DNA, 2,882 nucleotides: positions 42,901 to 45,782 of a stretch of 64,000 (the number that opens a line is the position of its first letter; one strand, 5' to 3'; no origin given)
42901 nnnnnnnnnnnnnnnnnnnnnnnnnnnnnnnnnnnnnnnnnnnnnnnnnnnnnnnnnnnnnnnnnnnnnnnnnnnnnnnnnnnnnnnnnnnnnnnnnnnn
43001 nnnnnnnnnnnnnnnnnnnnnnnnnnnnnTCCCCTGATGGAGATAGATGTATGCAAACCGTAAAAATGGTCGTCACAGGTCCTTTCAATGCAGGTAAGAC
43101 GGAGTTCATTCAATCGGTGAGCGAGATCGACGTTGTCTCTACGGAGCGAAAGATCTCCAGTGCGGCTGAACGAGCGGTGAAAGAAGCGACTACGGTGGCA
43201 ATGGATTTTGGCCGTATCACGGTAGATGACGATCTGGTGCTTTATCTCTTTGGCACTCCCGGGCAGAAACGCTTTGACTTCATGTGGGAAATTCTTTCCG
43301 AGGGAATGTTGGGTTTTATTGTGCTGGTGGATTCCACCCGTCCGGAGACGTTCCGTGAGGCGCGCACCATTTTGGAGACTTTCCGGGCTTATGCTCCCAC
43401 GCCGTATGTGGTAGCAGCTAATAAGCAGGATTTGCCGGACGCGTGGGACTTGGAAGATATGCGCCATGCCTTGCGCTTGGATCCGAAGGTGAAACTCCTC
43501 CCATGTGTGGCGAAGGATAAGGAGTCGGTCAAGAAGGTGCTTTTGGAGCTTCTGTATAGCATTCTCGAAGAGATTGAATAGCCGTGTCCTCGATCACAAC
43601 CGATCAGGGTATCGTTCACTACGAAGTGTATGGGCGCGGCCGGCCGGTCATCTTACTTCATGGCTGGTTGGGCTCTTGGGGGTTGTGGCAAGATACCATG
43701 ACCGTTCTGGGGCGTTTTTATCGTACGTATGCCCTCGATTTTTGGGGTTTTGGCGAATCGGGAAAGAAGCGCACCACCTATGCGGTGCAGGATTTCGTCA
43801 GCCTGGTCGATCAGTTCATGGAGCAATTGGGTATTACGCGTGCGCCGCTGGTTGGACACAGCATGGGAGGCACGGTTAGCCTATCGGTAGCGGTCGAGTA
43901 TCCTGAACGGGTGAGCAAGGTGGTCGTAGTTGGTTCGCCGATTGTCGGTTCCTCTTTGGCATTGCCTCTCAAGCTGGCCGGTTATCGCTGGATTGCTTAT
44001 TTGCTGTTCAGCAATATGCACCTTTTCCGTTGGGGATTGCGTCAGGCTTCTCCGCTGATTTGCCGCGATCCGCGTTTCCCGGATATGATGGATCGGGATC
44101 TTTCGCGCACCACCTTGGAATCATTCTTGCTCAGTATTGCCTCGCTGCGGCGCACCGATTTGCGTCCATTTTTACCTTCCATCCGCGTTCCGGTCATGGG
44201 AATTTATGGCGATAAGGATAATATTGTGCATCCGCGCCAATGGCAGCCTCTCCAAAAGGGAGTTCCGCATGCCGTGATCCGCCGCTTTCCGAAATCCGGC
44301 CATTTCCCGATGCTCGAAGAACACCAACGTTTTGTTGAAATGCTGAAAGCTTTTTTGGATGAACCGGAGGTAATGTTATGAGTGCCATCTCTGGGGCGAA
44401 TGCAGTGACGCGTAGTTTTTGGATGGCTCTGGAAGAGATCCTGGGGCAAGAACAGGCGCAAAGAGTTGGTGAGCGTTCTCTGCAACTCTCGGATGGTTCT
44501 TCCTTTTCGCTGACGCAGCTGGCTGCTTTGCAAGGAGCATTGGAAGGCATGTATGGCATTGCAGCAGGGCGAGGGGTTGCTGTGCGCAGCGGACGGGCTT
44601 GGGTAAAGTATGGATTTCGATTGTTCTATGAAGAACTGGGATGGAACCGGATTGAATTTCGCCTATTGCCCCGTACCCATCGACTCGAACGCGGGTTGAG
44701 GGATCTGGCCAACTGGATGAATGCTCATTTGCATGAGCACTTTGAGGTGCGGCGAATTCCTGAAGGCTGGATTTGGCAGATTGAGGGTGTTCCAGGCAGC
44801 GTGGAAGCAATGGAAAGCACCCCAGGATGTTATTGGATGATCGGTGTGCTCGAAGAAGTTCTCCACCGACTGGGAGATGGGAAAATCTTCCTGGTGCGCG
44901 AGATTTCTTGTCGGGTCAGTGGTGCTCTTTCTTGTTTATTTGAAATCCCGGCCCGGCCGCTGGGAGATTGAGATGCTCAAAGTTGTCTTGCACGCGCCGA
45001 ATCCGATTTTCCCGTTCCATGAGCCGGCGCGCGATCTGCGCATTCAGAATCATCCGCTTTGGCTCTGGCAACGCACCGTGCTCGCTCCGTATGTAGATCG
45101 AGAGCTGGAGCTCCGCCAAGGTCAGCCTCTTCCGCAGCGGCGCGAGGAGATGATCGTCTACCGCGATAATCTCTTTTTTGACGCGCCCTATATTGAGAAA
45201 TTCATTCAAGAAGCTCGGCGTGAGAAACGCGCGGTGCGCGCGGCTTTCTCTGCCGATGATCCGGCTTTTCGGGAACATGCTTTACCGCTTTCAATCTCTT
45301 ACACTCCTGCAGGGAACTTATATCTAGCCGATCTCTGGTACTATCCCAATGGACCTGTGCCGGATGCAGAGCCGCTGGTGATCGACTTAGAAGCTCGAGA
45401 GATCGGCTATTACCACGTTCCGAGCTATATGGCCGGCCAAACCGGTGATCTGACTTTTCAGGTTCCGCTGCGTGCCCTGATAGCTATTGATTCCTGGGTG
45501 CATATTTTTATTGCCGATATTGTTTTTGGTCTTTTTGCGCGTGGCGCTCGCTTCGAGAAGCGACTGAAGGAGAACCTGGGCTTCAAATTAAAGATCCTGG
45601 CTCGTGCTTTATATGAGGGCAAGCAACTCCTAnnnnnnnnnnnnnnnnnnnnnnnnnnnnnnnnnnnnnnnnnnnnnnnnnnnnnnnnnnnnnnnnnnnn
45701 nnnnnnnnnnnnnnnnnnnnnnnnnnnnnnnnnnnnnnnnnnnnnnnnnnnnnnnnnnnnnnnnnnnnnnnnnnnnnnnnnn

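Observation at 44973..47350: Acyl-ACP-reductase-like enzyme coupled to a hexapeptide-repeat protein, with no aldehyde-deformylating oxygenase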

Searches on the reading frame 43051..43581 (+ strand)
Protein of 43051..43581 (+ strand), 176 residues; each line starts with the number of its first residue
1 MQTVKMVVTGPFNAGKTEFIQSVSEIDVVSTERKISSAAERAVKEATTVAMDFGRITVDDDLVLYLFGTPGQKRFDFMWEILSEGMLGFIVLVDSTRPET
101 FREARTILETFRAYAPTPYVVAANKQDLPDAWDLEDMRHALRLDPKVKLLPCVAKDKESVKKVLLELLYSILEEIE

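Call 3: search_protein_families(library=pfam, proteins=[window:43051-43581:+], max_evalue=0.01)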
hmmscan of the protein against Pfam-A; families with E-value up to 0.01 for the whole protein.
window:43051-43581:+ (176 aa): 6 families
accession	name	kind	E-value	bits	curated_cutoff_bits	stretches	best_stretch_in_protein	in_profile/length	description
PF03029.23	ATP_bind_1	-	1.4e-21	77.8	27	1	33-164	54-230/240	Conserved hypothetical ATP binding protein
PF00071.28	Ras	-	3.8e-10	40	21.6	1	6-171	2-160/162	Ras family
PF00025.27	Arf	-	3.8e-09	36.7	22.3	1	3-160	14-163/174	ADP-ribosylation factor family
PF08477.19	Roc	-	0.00016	22.3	27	1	5-127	1-119/119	Ras of Complex, Roc, domain of DAPkinase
PF00009.33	GTP_EFTU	-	0.00018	21.6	26.5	1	3-171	3-185/188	Elongation factor Tu GTP binding domain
PF01926.29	MMR_HSR1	-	0.0024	18.4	21.9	1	6-125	2-113/113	50S ribosome-binding GTPase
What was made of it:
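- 43051..43581 (+): Small Ras-superfamily GTPase (176 aa), MglA/CvnD-like, with motifs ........, GTPGQ and NKQD. ATP_bind_1 77.8 bits, Ras 40 bits (call 3).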

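Call 4: search_protein_families(library=ncbifam, proteins=[window:43051-43581:+], max_evalue=0.01)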
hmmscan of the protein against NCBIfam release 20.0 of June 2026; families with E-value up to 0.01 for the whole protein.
window:43051-43581:+ (176 aa): 2 families
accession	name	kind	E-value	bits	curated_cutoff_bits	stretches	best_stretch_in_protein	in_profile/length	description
TIGR00231.1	small_GTP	domain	7.4e-10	38.8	42.5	1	1-135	1-131/164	GTP-binding protein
TIGR00491.2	aIF-2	equivalog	0.0019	16.7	554.75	1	93-142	103-147/591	translation initiation factor IF-2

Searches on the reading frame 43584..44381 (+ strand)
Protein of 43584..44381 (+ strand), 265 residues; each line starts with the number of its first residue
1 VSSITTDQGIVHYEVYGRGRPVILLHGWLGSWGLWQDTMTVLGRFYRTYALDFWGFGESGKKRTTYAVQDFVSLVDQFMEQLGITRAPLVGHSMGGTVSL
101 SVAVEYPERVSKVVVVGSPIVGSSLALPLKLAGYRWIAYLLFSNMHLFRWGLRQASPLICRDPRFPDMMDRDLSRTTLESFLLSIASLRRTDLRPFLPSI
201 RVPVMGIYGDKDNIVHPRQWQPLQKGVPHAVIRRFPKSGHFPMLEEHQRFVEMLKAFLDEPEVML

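Call 3: search_protein_families(library=pfam, proteins=[window:43584-44381:+], max_evalue=0.01)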
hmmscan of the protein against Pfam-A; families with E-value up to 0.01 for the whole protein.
window:43584-44381:+ (265 aa): 11 families
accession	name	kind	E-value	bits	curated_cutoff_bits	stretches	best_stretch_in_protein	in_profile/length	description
PF00561.26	Abhydrolase_1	-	1.3e-32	113.8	25.8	1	21-246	2-244/245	alpha/beta hydrolase fold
PF12697.13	Abhydrolase_6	-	7.1e-23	82.8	26.3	1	22-252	1-216/217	Alpha/beta hydrolase family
PF12146.15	Hydrolase_4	-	1.1e-20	74.5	27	1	22-240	7-232/239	Serine aminopeptidase, S33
PF07819.20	PGAP1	-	2.9e-07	30.9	24.3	1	68-126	72-135/233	PGAP1-like alpha/beta domain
PF00756.26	Esterase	-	1.7e-06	28.4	22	1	69-125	100-154/251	Putative esterase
PF00326.27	Peptidase_S9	-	0.00066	19.7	22.6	0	63-120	40-98/213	Prolyl oligopeptidase family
PF03959.19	FSH1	-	0.0059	16.7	21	0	189-248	146-208/211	Serine hydrolase (FSH1)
PF06259.18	Abhydrolase_8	-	0.0062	16.7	20.5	1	86-126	110-150/178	Alpha/beta hydrolase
PF00975.26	Thioesterase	-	0.0067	17.1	26.4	0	48-111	25-92/226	Thioesterase domain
PF02230.22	Abhydrolase_2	-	0.0078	16.5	23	0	61-118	80-138/217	Phospholipase/Carboxylesterase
PF01764.32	Lipase_3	-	0.0089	16.4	22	0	55-123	43-107/140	Lipase (class 3)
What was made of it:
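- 43584..44381 (+): Alpha/beta-fold hydrolase (265 aa, GHSMGG nucleophile motif). Abhydrolase_1 at 113.8 bits (call 3).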

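Call 4: search_protein_families(library=ncbifam, proteins=[window:43584-44381:+], max_evalue=0.01)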
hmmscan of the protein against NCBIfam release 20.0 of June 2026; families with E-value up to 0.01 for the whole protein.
window:43584-44381:+ (265 aa): 44 families (the best 25 are shown)
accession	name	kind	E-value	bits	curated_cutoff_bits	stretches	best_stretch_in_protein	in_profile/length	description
NF011457.0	PRK14875.1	equivalog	1.8e-31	109.5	307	2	6-123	117-236/372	acetoin dehydrogenase dihydrolipoyllysine-residue acetyltransferase subunit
TIGR02427.1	protocat_pcaD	equivalog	2.6e-30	105.7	255.85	2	11-117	2-111/251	3-oxoadipate enol-lactonase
NF051488.1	bifunc_PcaDC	exception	2.1e-28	99.5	390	1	11-260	2-252/375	bifunctional 3-oxoadipate enol-lactonase/4-carboxymuconolactone decarboxylase PcaDC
NF050089.1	i_nPHAscl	equivalog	2.9e-27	95.5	300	2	12-118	10-117/288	intracellular short-chain-length polyhydroxyalkanoate depolymerase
TIGR01738.1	bioH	equivalog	3.6e-24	85.8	206.95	2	19-118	3-98/245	pimeloyl-ACP methyl ester esterase BioH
TIGR03695.1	menH_SHCHC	equivalog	3.6e-21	75.7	208.55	2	20-118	3-104/252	2-succinyl-6-hydroxy-2,4-cyclohexadiene-1-carboxylate synthase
NF002938.0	PRK03592.1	equivalog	3.4e-20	72.6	241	1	8-118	19-129/298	haloalkane dehalogenase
NF045632.1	hydroxlase_HsaD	equivalog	4.8e-20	71.7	400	1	11-118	24-137/290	4,5:9,10-diseco-3-hydroxy-5,9,17-trioxoandrosta-1(10),2-diene-4-oate hydrolase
TIGR03611.1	RutD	equivalog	2.6e-19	69.6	238.5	1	12-116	2-111/258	pyrimidine utilization protein D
NF051487.1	bifunc_PcaCD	exception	3.3e-18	66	430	2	19-116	172-269/413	bifunctional 4-carboxymuconolactone decarboxylase/3-oxoadipate enol-lactonase PcaCD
TIGR03343.1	biphenyl_bphD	equivalog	1.9e-16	60.1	462.15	1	11-254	22-276/282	2-hydroxy-6-oxo-6-phenylhexa-2,4-dienoate hydrolase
TIGR01250.1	pro_imino_pep_2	subfamily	7.2e-15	55.3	167.65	2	187-258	217-287/288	proline iminopeptidase-family hydrolase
TIGR03056.1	bchO_mg_che_rel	equivalog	1.6e-14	53.6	172.55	2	9-116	14-126/278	alpha/beta fold hydrolase BchO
NF002873.0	PRK03204.1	equivalog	2e-14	53.6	466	1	6-115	21-131/286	haloalkane dehalogenase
NF002043.0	PRK00870.1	subfamily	5.8e-13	48.9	265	1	18-119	45-149/302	haloalkane dehalogenase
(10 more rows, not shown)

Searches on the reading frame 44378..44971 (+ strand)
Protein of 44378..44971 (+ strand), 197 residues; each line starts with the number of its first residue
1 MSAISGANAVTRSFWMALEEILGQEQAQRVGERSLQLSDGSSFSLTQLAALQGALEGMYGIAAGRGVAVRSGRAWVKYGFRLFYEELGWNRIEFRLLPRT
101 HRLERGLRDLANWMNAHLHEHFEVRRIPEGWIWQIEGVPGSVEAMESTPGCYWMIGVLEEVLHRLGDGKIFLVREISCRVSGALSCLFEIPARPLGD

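Call 3: search_protein_families(library=pfam, proteins=[window:44378-44971:+], max_evalue=0.01)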
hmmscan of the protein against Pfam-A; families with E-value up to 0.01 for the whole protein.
window:44378-44971:+ (197 aa): 1 family
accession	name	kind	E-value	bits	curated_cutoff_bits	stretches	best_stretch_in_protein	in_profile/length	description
PF02830.23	V4R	-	7.2e-07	29.6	31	1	148-190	19-60/62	V4R domain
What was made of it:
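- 44378..44971 (+): V4R-domain protein (197 aa), the least conserved member of the cluster. PF02830 at 29.6 bits, just below the cut-off of 31 (call 3).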

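Call 4: search_protein_families(library=ncbifam, proteins=[window:44378-44971:+], max_evalue=0.01)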
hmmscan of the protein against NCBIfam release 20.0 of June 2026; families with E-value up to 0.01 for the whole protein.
window:44378-44971:+ (197 aa): 0 families

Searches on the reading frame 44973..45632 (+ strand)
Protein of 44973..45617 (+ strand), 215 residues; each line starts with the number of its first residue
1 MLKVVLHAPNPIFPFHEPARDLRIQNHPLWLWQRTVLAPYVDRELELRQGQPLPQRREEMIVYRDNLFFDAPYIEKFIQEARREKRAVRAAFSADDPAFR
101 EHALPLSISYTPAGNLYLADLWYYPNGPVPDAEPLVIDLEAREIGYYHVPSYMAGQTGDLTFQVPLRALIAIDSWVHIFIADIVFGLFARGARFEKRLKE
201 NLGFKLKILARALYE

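Call 31: search_protein_families(library=pfam, proteins=[window:44973-45617:+], max_evalue=10)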
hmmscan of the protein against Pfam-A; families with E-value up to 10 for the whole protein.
window:44973-45617:+ (215 aa): 0 families

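Call 78: search_solved_structures(query=A7, max_evalue=10, show_alignments=2)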
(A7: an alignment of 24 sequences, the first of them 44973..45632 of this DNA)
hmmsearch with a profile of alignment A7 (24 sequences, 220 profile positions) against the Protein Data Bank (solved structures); distinct sequences matched with E-value up to 10: 8.
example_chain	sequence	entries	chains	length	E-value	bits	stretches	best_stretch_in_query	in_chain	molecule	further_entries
9dpc_A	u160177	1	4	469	0.75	12.5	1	22-92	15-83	Neuraminidase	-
9tq7_A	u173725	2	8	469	0.78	12.4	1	22-92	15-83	Neuraminidase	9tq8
5m72_A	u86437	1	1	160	1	12.1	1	19-110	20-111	Signal recognition particle subunit SRP72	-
5wrv_B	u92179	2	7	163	1.1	12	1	19-110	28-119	Signal recognition particle subunit SRP72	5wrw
5t6q_A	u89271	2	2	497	1.4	11.7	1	69-129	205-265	Cytochrome P450 4B1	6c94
6c93_A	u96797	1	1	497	1.4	11.7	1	69-129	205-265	Cytochrome P450 4B1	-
5fl2_K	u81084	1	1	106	1.5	11.5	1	13-57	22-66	ATPASE RAVA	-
4upf_D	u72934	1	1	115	1.8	11.2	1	13-57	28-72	ATPASE RAVA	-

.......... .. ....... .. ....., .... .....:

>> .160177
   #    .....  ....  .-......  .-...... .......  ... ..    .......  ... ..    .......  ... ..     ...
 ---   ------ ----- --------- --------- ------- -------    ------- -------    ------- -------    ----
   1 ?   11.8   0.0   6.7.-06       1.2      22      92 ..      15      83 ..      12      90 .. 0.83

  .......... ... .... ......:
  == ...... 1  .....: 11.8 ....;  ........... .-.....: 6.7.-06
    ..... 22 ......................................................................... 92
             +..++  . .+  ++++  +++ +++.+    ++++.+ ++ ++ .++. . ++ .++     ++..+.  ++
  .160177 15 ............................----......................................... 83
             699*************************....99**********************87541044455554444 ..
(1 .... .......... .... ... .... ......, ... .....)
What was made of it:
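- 44973..46247 (+): Two-domain protein (424 aa). Residues ~1-170 form a degenerate nucleotidyltransferase-like fold, ~171-218 are linker helices, ~219-395 are a left-handed beta-helix, followed by a conserved tail ending in Trp. The N-domain has no sequence match (calls 31, 78).
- Closest known: Two-domain sugar-1-phosphate nucleotidyltransferase + LbH proteins. Different: The N-domain has no detectable sequence similarity (calls 31, 78).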
